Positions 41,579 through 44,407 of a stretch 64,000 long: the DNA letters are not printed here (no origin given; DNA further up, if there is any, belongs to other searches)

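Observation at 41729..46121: nuoI is split in two by a ~4.2 kb in-frame cassette encoding NuoE/F-like and [2Fe-2S]/GltD-like modules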

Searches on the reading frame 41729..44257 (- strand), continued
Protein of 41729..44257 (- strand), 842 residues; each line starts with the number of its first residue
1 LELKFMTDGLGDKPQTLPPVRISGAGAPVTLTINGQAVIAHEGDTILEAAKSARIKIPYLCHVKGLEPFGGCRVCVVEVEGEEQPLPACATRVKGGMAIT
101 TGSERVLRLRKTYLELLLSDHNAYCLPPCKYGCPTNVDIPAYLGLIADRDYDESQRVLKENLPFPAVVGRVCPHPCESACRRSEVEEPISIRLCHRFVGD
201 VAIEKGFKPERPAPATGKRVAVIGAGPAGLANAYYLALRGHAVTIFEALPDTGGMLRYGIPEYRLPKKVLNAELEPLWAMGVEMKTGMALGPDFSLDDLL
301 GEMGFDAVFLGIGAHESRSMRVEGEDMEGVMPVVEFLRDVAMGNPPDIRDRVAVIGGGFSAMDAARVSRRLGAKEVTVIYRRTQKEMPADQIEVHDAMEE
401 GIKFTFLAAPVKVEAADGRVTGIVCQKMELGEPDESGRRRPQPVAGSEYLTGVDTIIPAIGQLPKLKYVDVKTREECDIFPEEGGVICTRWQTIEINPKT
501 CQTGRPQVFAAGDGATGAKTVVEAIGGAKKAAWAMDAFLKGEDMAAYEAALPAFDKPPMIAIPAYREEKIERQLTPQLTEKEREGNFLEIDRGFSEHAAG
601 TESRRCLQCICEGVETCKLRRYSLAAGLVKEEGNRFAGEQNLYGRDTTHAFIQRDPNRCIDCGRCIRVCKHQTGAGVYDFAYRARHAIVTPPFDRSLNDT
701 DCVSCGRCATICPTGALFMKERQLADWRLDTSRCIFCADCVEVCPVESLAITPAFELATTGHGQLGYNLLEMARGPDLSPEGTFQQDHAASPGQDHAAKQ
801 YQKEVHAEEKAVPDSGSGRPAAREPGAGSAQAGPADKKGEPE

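Call 23: search_solved_structures(query=window:41729-44257:-, max_evalue=1e-100, show_alignments=2)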
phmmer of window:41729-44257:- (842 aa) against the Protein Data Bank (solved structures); distinct sequences matched with E-value up to 1e-100: 3.
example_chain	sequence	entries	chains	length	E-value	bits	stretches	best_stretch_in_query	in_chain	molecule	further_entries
9bov_A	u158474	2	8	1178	3.2e-184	617.7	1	30-738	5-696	Molybdopterin oxidoreductase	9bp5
8oh5_C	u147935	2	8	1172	2.8e-175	588.1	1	29-725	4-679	Formate dehydrogenase-O, major subunit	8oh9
9n5u_A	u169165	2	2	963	2.8e-155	522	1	28-744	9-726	NfnA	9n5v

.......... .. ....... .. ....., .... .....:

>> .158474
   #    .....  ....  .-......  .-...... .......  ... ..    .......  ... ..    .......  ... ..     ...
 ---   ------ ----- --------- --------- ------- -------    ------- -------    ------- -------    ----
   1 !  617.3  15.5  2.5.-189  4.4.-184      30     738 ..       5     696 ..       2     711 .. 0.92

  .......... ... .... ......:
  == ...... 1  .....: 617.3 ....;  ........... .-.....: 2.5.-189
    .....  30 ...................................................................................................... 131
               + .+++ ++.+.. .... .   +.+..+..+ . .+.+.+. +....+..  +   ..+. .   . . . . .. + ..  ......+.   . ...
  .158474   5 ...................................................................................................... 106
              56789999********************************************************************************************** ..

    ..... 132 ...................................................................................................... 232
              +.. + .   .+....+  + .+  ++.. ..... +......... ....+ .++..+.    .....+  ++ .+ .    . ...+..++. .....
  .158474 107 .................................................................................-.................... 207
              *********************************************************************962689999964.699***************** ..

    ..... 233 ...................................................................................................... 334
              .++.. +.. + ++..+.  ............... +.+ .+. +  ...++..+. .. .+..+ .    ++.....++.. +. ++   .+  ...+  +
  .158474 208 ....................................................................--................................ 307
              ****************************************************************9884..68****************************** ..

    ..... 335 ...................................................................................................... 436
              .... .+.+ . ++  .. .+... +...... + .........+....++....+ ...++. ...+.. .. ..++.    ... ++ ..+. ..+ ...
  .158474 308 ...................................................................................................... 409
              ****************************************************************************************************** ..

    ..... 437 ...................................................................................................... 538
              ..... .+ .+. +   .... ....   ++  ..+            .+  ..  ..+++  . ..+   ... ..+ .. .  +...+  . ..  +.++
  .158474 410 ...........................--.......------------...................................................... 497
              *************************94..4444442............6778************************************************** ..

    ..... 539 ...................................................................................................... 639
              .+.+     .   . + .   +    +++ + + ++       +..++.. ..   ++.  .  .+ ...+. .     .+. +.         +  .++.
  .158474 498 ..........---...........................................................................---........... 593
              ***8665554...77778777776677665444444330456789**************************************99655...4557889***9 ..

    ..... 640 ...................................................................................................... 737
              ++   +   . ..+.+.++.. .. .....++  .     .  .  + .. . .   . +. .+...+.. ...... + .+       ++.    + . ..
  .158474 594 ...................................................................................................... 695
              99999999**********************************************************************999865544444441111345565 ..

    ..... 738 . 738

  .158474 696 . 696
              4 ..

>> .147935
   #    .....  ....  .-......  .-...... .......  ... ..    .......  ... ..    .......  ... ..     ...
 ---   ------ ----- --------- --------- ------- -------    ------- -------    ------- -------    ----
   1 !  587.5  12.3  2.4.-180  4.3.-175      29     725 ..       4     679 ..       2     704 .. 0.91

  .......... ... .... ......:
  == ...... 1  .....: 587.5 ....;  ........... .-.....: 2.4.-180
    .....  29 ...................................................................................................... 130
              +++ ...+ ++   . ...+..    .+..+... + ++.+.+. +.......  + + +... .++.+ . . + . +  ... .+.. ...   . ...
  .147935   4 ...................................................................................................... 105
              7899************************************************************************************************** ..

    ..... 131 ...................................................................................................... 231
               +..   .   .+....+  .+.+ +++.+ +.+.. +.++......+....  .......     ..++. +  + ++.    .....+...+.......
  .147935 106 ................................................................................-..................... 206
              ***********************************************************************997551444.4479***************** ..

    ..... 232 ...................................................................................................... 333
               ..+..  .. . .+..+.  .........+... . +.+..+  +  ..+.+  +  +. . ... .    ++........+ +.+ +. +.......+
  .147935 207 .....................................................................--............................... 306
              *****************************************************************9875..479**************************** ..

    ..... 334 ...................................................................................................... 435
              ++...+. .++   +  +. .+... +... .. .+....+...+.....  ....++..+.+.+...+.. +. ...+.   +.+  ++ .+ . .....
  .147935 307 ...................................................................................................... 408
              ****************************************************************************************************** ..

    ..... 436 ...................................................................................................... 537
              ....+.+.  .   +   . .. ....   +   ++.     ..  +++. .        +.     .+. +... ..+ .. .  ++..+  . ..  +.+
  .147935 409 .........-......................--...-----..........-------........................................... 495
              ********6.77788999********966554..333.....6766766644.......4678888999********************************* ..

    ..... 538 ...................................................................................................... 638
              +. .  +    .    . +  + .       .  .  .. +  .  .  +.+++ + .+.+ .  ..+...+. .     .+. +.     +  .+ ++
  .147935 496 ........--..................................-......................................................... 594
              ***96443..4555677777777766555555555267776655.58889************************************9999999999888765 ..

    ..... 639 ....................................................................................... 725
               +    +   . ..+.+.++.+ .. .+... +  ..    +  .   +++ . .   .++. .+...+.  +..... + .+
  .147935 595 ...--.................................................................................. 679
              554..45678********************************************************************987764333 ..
